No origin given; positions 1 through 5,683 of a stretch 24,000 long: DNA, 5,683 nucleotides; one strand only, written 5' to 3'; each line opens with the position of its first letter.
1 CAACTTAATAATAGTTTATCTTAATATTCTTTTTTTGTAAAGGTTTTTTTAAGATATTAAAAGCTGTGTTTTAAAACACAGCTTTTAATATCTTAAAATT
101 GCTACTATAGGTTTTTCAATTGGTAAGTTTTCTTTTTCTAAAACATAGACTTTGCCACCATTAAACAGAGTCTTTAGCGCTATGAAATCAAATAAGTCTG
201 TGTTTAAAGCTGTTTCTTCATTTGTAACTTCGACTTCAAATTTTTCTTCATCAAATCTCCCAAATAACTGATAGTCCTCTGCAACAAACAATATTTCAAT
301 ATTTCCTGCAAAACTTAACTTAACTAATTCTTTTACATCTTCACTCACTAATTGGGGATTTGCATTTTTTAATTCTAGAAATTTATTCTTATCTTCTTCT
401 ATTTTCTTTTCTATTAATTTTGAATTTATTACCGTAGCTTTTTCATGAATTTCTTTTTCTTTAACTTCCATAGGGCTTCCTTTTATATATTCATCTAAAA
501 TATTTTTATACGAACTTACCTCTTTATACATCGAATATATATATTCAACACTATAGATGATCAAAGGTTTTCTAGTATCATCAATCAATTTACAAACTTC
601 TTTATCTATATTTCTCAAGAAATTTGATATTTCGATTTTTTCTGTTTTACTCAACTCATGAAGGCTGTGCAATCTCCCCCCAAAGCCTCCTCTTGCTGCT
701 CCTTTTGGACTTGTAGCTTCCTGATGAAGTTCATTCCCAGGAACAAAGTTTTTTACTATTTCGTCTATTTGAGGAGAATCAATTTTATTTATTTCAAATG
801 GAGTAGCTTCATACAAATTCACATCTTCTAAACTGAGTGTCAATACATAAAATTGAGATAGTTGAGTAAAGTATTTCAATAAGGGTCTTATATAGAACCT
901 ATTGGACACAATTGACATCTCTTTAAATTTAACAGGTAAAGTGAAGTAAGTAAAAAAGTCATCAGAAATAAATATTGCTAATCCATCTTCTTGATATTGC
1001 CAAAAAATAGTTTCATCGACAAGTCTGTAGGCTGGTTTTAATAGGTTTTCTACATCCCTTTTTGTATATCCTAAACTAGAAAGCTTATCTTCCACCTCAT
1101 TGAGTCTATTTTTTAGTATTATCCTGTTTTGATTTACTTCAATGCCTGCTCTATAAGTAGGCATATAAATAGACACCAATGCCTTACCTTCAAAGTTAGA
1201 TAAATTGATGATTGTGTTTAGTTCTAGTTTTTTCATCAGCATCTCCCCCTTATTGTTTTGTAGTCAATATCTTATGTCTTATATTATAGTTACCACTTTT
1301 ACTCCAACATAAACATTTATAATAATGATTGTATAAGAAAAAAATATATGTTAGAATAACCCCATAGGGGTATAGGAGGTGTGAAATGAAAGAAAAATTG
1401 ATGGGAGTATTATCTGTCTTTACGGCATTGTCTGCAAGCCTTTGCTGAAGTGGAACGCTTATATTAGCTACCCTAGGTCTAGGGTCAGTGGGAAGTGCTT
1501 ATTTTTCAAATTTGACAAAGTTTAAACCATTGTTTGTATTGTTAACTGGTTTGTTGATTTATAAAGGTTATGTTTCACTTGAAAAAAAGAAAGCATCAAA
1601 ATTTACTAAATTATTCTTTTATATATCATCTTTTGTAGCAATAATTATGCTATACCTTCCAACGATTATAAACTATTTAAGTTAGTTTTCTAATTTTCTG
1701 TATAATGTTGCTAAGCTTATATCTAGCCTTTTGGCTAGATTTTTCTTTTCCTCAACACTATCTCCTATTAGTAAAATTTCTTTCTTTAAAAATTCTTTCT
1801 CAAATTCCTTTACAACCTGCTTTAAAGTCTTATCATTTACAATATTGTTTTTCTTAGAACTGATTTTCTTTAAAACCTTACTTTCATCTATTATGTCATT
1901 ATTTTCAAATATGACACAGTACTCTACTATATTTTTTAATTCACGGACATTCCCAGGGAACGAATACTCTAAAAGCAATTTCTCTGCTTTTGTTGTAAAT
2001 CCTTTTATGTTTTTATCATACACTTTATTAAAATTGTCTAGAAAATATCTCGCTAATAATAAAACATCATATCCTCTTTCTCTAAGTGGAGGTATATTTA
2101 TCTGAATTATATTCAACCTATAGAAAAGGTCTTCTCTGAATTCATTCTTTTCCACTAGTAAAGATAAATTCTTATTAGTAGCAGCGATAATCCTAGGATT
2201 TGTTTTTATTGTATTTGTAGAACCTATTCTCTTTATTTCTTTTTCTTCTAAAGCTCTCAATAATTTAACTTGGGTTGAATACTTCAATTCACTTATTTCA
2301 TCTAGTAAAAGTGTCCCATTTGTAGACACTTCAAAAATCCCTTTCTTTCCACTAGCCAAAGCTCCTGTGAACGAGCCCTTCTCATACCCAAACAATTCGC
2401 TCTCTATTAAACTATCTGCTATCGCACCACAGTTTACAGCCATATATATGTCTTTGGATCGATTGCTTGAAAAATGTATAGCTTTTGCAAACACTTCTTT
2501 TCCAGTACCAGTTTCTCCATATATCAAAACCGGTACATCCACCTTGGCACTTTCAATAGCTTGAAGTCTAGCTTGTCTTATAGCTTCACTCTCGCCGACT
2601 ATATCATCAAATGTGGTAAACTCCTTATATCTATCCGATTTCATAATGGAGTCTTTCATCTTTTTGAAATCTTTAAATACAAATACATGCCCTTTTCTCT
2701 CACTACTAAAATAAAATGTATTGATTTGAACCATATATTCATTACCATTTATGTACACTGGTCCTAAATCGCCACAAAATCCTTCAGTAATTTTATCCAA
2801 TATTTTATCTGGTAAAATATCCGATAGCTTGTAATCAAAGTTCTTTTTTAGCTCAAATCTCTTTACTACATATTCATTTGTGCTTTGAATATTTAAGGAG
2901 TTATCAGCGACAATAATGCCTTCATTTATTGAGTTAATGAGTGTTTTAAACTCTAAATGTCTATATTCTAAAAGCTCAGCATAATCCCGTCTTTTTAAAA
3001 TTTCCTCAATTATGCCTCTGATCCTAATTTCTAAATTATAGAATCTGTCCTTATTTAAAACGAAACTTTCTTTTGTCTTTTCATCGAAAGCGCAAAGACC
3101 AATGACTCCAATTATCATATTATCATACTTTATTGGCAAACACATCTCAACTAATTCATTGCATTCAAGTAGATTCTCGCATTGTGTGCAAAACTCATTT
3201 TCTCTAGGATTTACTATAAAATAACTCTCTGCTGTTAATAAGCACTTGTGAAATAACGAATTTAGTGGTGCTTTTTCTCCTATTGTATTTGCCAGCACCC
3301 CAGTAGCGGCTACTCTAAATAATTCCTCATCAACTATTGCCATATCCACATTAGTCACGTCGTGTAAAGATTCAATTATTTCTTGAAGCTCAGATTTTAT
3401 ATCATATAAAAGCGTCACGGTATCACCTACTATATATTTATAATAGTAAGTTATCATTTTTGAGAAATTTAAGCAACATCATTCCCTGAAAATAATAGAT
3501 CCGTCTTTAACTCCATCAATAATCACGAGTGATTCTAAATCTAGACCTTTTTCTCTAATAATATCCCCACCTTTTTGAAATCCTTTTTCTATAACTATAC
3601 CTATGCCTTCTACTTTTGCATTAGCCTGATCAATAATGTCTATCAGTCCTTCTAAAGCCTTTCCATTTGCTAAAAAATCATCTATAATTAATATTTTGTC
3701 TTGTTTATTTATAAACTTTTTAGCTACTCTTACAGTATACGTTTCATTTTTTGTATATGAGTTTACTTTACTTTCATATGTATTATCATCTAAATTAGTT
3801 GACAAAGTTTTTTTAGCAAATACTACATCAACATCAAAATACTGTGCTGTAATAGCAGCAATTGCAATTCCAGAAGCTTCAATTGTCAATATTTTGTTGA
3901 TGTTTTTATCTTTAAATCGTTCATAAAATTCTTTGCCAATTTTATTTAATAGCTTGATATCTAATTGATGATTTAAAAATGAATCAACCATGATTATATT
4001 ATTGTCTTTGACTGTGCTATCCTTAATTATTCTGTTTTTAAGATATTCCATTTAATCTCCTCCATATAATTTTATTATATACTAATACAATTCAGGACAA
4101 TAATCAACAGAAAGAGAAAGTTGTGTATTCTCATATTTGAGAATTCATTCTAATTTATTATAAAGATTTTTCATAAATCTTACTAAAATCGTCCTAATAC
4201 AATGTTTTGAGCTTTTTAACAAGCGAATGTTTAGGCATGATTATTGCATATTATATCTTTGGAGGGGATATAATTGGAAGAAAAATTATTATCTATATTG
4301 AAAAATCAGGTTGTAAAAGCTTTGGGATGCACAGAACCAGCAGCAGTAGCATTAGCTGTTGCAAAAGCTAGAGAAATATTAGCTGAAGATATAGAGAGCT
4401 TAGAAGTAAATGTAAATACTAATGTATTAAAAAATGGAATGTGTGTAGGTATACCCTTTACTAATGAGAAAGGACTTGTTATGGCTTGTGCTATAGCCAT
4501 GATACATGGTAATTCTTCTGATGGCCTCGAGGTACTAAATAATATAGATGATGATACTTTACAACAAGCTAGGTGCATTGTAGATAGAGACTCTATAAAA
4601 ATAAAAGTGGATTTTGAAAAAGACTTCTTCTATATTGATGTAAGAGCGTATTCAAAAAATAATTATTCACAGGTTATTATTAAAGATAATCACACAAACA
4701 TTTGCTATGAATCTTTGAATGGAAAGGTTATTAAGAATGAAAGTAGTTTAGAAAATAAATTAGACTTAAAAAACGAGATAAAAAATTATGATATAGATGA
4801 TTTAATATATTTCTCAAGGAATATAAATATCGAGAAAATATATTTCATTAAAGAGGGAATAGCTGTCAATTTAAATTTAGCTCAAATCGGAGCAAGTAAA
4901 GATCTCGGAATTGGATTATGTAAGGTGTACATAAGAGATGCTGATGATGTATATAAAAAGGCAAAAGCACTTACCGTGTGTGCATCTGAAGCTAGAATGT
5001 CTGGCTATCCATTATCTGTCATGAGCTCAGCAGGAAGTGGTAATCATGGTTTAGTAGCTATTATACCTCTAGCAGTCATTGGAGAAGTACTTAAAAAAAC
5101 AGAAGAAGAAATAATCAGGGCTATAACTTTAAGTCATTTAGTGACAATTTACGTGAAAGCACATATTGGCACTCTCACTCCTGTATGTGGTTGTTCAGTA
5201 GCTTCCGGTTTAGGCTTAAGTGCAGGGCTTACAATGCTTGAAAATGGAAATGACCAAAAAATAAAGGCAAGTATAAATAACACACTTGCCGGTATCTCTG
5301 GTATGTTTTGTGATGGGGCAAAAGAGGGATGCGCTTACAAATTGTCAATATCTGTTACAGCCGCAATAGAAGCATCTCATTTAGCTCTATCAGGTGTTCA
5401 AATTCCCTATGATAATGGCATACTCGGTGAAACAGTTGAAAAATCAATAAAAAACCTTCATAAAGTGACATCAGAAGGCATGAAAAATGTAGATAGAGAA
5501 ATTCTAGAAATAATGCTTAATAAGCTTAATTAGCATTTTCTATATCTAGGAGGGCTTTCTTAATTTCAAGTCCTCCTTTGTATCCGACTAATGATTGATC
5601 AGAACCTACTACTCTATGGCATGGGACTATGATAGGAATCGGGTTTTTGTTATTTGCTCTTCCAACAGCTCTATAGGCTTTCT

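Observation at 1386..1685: Hidden MerT-like membrane selenoprotein candidate: in-frame TGA at the second Cys of the MerT CC motif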

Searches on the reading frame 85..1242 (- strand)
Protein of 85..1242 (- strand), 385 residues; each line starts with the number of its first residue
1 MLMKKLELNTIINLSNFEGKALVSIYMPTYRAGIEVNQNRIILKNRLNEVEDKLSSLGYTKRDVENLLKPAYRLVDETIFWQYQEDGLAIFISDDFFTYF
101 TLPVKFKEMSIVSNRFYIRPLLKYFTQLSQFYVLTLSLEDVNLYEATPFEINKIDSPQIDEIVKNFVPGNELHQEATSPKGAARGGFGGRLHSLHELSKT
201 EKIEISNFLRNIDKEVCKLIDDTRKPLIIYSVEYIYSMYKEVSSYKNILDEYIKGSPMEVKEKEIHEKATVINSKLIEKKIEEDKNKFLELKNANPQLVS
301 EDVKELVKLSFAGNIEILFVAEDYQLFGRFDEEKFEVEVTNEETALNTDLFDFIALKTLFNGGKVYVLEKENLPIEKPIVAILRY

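Call 31: search_protein_families(library=pfam, proteins=[window:85-1242:-], max_evalue=0.001)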
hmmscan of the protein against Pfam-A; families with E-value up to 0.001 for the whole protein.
window:85-1242:- (385 aa): 5 families
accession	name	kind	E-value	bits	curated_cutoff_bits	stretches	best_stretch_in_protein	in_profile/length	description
PF18849.6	baeRF_family7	-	2.8e-26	92.9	27.2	1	131-272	1-141/144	Bacterial archaeo-eukaryotic release factor family 7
PF18845.6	baeRF_family3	-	3.4e-24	86.5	31.5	1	130-313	1-167/168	Bacterial archaeo-eukaryotic release factor family 3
PF18848.6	baeRF_family6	-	2.8e-21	76.9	27.5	1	130-274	2-148/149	Bacterial archaeo-eukaryotic release factor family 6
PF18851.6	baeRF_family8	-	2.8e-15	56.9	27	1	130-275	3-135/141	Bacterial archaeo-eukaryotic release factor family 8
PF18855.6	baeRF_family11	-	1.8e-13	51.5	27.2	1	132-270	5-130/139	Bacterial archaeo-eukaryotic release factor family 11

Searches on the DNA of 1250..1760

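Call 50: search_rna_families(source=window, start=1250, end=1760, threshold=evalue, max_evalue=10)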
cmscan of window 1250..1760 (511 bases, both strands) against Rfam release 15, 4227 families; matches with E-value up to 10: 1.
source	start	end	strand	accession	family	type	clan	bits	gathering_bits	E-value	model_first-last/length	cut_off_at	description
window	1305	1461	+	RF01500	Afu_198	Gene; snRNA; snoRNA; CD-box;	-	14.1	40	2.7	1-149/149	no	A. fumigatus snoRNA Afu_198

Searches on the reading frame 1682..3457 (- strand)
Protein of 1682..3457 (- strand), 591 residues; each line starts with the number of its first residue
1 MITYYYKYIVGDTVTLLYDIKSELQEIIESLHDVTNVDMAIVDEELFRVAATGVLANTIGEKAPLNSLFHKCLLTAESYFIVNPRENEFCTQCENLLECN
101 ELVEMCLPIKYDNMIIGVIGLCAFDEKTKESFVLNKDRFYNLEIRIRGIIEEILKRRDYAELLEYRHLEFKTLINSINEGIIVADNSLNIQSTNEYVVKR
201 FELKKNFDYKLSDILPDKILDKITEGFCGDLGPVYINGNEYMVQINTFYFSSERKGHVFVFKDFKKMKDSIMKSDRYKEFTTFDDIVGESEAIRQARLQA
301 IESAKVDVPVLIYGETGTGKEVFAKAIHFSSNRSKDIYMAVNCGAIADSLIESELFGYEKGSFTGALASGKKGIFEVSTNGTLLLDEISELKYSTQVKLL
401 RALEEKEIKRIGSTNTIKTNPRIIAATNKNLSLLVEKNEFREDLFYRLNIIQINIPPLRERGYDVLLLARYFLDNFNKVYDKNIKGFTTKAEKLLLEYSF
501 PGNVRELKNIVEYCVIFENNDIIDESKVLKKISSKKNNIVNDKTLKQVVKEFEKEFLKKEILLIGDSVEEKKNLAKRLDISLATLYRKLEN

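Call 31: search_protein_families(library=pfam, proteins=[window:1682-3457:-], max_evalue=0.001)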
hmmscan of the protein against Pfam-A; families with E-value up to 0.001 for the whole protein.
window:1682-3457:- (591 aa): 7 families
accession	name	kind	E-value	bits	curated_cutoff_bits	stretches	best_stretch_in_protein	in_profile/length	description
PF00158.32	Sigma54_activat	-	5.3e-63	212.1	20.2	1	286-453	1-167/168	Sigma-54 interaction domain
PF25601.1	AAA_lid_14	-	1.5e-21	76.4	27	1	459-538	1-80/87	AAA+ ATPase lid domain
PF14532.12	Sigma54_activ_2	-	1.1e-18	68.2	25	1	288-458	2-138/138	Sigma-54 interaction domain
PF07728.20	AAA_5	-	1.2e-06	29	22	1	309-431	1-125/139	AAA domain (dynein-related subfamily)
PF01078.27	Mg_chelatase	-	1.6e-05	24.9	20.3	1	283-429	2-158/207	Magnesium chelatase, subunit ChlI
PF00493.29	MCM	-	3.6e-05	23.4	23.3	1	302-442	52-186/224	MCM P-loop domain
PF00004.35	AAA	-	0.00053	20.9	21.2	0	310-431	1-111/131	ATPase family associated with various cellular activities (AAA)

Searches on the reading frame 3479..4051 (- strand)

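Call 31: search_protein_families(library=pfam, proteins=[window:3479-4051:-], max_evalue=0.001)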
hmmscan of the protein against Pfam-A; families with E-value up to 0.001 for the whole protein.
window:3479-4051:- (190 aa): 1 family
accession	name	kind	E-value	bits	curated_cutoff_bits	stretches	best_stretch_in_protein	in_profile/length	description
PF00156.33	Pribosyltran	-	6.1e-11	42.3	26.3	1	23-157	3-127/158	Phosphoribosyl transferase domain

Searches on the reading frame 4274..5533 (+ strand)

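Call 31: search_protein_families(library=pfam, proteins=[window:4274-5533:+], max_evalue=0.001)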
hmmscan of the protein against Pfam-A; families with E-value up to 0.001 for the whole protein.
window:4274-5533:+ (419 aa): 1 family
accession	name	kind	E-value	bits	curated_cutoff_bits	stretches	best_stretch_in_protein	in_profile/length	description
PF03313.21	SDH_alpha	-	1.2e-50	173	26.4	1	156-412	22-260/260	Serine dehydratase alpha chain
